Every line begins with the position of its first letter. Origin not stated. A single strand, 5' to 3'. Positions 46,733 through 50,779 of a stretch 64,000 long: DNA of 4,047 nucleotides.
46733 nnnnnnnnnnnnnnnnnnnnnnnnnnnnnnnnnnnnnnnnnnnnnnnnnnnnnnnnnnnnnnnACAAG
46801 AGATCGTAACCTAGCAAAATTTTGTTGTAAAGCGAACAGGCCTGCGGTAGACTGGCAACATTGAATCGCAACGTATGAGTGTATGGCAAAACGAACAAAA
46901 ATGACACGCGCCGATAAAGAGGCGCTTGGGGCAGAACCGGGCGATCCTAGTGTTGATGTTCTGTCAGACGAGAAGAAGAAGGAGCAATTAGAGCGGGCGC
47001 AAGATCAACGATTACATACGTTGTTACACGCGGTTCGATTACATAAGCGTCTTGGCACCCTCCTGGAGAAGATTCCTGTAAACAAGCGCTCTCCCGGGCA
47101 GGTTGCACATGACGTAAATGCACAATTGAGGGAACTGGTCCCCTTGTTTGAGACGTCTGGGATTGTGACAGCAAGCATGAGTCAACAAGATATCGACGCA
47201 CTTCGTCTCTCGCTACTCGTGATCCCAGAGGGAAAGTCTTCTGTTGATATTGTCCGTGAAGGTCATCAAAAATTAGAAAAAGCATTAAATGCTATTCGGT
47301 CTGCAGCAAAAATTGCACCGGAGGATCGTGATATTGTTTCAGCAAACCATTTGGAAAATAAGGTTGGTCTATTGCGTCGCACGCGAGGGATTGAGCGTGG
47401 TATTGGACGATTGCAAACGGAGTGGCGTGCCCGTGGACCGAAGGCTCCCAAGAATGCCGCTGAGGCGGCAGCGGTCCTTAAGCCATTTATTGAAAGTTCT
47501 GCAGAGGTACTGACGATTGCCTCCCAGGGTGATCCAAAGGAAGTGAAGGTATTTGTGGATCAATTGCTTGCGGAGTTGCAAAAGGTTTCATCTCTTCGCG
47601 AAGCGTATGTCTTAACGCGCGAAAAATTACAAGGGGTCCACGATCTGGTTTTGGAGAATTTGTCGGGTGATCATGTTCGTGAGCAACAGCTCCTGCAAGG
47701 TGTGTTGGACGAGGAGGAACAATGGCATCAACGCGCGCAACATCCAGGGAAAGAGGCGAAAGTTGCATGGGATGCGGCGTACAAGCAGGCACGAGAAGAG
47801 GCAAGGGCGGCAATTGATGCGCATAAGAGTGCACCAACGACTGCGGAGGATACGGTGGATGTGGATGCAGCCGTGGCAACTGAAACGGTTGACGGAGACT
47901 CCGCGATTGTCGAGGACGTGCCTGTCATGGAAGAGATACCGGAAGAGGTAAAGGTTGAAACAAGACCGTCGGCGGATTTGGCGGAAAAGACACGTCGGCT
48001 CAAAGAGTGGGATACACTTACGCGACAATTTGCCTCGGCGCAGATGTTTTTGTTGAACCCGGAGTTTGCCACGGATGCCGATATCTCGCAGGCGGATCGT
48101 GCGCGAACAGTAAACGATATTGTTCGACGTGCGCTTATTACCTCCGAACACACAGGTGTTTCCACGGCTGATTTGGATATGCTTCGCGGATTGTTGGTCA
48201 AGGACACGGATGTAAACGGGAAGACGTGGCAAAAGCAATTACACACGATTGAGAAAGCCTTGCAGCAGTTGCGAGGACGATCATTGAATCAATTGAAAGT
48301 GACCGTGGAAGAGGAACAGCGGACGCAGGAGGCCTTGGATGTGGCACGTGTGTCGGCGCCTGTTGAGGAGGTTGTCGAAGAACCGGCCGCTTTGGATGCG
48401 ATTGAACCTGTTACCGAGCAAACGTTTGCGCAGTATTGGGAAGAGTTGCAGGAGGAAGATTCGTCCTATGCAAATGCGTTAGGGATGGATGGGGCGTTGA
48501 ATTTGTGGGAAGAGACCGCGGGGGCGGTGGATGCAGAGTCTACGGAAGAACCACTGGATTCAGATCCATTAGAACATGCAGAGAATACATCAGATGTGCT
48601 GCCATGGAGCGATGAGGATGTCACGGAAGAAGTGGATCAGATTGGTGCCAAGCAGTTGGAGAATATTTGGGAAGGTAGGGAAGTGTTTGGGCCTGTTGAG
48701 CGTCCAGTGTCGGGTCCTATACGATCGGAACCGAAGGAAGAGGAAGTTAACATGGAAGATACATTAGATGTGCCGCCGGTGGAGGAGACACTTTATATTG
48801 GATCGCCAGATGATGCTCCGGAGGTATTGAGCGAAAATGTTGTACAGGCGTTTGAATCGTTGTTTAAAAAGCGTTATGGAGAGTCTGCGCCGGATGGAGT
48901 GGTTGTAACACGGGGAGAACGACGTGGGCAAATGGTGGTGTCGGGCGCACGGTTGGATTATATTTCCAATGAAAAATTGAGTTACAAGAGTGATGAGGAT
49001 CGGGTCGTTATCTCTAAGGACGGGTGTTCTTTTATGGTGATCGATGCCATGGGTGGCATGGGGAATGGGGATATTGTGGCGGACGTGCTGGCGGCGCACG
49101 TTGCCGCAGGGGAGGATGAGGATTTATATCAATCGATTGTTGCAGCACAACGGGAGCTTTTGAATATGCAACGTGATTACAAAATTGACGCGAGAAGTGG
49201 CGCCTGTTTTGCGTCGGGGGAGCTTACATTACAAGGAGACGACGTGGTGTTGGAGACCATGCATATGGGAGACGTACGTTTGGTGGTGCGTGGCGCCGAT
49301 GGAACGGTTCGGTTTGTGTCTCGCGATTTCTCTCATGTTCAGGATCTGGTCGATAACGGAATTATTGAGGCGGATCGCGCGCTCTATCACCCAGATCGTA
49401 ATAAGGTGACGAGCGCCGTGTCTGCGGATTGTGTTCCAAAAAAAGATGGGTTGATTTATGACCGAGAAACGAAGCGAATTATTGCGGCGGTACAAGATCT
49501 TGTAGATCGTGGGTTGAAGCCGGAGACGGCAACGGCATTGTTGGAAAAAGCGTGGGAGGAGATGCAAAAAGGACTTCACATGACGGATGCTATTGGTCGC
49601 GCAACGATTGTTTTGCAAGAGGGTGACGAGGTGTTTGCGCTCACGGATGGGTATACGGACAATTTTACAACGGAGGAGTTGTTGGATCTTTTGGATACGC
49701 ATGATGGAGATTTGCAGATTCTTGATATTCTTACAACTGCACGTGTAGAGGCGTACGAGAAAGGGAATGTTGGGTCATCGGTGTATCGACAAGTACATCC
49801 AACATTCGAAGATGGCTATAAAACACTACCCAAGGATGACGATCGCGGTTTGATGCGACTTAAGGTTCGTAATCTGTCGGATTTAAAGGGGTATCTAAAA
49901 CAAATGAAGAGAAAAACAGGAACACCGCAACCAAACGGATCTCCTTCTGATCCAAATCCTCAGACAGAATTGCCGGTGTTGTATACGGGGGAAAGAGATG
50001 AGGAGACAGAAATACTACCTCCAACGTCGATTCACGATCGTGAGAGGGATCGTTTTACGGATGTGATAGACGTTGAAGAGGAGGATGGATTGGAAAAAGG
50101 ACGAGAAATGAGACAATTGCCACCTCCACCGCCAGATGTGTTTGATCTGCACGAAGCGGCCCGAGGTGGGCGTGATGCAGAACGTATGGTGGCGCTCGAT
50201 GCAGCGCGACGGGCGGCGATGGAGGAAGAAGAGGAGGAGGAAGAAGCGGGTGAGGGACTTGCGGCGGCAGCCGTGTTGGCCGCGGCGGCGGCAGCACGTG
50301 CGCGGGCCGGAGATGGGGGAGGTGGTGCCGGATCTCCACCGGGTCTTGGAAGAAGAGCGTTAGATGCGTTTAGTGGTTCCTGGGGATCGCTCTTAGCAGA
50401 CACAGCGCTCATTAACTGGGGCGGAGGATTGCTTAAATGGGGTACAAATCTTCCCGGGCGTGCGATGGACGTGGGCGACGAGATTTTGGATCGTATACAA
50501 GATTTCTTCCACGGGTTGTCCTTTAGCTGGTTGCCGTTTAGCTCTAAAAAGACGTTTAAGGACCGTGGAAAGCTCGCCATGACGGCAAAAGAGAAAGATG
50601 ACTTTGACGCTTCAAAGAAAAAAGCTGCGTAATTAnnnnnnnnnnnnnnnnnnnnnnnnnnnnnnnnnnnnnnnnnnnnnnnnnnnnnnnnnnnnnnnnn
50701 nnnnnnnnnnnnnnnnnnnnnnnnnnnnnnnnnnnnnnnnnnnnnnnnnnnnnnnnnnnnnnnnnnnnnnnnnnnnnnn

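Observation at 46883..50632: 1249-aa protein with a PP2C-type phosphatase domain embedded in acidic/coiled-coil and Pro/Glu/Ala-rich low-complexity sequence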

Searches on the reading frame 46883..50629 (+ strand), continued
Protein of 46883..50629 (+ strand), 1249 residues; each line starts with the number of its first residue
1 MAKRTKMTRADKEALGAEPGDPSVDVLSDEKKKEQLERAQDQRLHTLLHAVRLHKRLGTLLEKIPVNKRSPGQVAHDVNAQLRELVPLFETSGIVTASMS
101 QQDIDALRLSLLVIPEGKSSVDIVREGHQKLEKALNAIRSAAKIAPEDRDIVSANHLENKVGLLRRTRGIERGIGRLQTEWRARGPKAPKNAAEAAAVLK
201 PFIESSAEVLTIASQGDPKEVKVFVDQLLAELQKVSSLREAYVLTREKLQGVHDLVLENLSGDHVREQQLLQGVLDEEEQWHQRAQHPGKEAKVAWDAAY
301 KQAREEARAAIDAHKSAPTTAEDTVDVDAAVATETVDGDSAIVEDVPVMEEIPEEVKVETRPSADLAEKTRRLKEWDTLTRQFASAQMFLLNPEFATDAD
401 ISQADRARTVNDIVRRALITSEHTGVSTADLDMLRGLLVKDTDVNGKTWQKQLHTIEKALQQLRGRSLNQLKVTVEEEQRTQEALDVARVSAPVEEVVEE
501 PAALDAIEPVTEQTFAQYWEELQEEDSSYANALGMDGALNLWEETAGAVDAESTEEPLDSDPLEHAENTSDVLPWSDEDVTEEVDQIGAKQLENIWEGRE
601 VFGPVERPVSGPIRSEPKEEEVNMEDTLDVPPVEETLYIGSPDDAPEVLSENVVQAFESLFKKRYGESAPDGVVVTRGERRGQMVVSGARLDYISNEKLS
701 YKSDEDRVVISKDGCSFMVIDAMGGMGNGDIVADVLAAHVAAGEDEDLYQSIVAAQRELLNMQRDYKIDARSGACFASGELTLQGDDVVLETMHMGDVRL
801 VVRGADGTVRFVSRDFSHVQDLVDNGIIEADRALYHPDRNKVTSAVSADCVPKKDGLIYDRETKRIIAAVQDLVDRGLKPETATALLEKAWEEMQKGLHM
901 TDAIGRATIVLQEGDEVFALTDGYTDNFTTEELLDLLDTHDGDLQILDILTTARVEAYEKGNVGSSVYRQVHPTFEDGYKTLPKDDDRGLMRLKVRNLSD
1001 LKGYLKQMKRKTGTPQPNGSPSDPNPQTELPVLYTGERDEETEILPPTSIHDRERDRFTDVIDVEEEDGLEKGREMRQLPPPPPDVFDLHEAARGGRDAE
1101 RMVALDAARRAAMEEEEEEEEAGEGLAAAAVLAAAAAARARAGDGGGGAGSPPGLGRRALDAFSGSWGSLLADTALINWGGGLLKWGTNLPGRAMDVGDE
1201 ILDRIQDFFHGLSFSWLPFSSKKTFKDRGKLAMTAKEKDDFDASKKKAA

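Call 86: search_protein_families(library=padloc, proteins=[P0001], max_evalue=0.001)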
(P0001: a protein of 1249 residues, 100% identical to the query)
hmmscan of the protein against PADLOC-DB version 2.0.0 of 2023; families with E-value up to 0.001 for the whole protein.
P0001 (1249 aa): 0 families

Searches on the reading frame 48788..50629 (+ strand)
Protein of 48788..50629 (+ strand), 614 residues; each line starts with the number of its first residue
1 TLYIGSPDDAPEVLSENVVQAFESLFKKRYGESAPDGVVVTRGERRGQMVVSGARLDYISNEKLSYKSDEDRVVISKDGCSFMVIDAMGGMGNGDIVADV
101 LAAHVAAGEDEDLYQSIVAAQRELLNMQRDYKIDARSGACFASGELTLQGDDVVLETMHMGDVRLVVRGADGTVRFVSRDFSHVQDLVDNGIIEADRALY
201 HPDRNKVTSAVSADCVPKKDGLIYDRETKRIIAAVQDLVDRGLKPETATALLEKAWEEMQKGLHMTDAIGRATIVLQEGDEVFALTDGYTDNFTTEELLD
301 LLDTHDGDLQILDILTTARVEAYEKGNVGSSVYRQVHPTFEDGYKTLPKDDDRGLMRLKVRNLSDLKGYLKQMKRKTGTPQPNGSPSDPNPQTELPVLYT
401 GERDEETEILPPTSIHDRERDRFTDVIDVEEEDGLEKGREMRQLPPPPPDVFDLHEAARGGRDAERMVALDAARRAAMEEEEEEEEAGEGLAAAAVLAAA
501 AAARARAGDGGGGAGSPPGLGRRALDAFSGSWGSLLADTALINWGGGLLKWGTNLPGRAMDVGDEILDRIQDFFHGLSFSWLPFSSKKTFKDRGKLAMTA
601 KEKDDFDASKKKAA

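Call 34: predict_structure(alignment_id=A4)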
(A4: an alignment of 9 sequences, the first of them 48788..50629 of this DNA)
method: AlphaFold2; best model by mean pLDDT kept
length: 614 residues; sequences in the alignment: 9
mean_pLDDT: 59.0   pTM: 0.53
mean pLDDT of the five models: 59.0, 58.7, 58.1, 57.4, 53.3
residues with pLDDT >= 90: 49; 70-90: 187; 50-70: 117; < 50: 261
segments of 3 or more residues with pLDDT < 50: 319-324, 326-350, 379-394, 399-598, 612-614
pLDDT, mean of each block of 10 residues (from residue 1): 53 52 52 59 73 85 55 84 85 77 76 81 79 78 92 92 87 83 82 77 75 62 69 86 88 74 61 92 80 67 68 55 46 41 41 80 93 73 41 47 34 31 30 34 32 31 31 38 36 38 35 30 35 38 35 33 43 39 33 41 65 46
secondary structure, 60 per line:
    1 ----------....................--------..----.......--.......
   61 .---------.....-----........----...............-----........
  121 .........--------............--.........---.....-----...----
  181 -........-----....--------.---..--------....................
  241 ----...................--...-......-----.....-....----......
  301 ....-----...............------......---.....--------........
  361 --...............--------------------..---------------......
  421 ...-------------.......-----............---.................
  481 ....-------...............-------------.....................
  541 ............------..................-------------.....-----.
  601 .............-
elements in order: H11-30 E45-51 E54-61 E71-75 E81-88 H93-107 H113-129 E138-149 E152-160 E164-168 E174-176 H183-189 H195-198 H221-240 H245-263 E270-275 E281-285 H287-290 H295-304 H310-324 H331-336 H340-344 E353-360 H363-377 H415-423 H437-443 H449-460 H464-484 H492-506 H520-552 H559-576 H590-594 H600-613

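Call 38: fold_search(model_id=the predicted structure, library=pdb)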
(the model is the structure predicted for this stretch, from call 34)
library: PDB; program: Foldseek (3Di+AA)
matches with E <= 10: 410; with E <= 0.001: 71
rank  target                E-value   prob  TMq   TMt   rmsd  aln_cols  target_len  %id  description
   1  1txo_A                3.5e-12  1.00  0.32  0.79   8.2       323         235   16  Crystal structure of the Mycobacterium tuberculosis serine/threonine phosphatase PstP/Ppp at 1.95 A. (released 2004-11-23)
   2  1txo_B                5.7e-12  1.00  0.30  0.76   8.6       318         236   17  Crystal structure of the Mycobacterium tuberculosis serine/threonine phosphatase PstP/Ppp at 1.95 A. (released 2004-11-23)
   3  2y09                  2.8e-10  1.00  0.29  0.70   9.5       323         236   16  The cyanobacterial PP2C-like phosphatase tPphA requires three metals in the catalytic center for efficient catalysis (released 2011-02-09)
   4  2pk0_C                3.1e-10  1.00  0.30  0.70   8.5       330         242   14  Structure of the S. agalactiae serine/threonine phosphatase at 2.65 resolution (released 2007-06-12)
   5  2pk0_A                5.2e-10  1.00  0.32  0.74   5.7       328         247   15  Structure of the S. agalactiae serine/threonine phosphatase at 2.65 resolution (released 2007-06-12)
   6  2pk0_D                6.8e-10  1.00  0.32  0.74   5.7       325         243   15  Structure of the S. agalactiae serine/threonine phosphatase at 2.65 resolution (released 2007-06-12)
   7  2j86_B                1.0e-09  1.00  0.30  0.74   7.6       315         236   16  Structural analysis of the PP2C Family Phosphatase tPphA of Thermosynechococcus elongatus (released 2007-11-06)
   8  6jkv_A                1.1e-09  1.00  0.28  0.70   8.0       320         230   17  PppA, a key regulatory component of T6SS in Pseudomonas aeruginosa (released 2019-06-26)
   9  2xzv                  1.2e-09  1.00  0.31  0.74   5.9       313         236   17  The cyanobacterial PP2C-like phosphatase tPphA requires three metals in the catalytic center for efficient catalysis (released 2011-02-09)
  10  2cm1                  1.9e-09  1.00  0.30  0.75   8.9       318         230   15  Crystal structure of the catalytic domain of serine threonine protein phosphatase PstP in complex with 2 Manganese ions. (released 2007-06-12)
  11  2j86_A                2.9e-09  1.00  0.30  0.74   8.4       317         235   17  Structural analysis of the PP2C Family Phosphatase tPphA of Thermosynechococcus elongatus (released 2007-11-06)
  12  6ihr                  4.3e-09  1.00  0.29  0.66   9.0       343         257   14  Crystal structure of bacterial serine phosphatase with His tag (released 2019-08-07)
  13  6ihw                  7.1e-09  1.00  0.28  0.66   7.8       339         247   13  Crystal structure of bacterial serine phosphatase bearing R161K mutation (released 2019-08-07)
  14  6ihs                  7.9e-09  1.00  0.29  0.66   9.2       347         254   14  Crystal structure of bacterial serine phosphatase with His-tag mutation (released 2019-08-07)
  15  6jkv_B                7.9e-09  1.00  0.28  0.70   8.9       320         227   16  PppA, a key regulatory component of T6SS in Pseudomonas aeruginosa (released 2019-06-26)
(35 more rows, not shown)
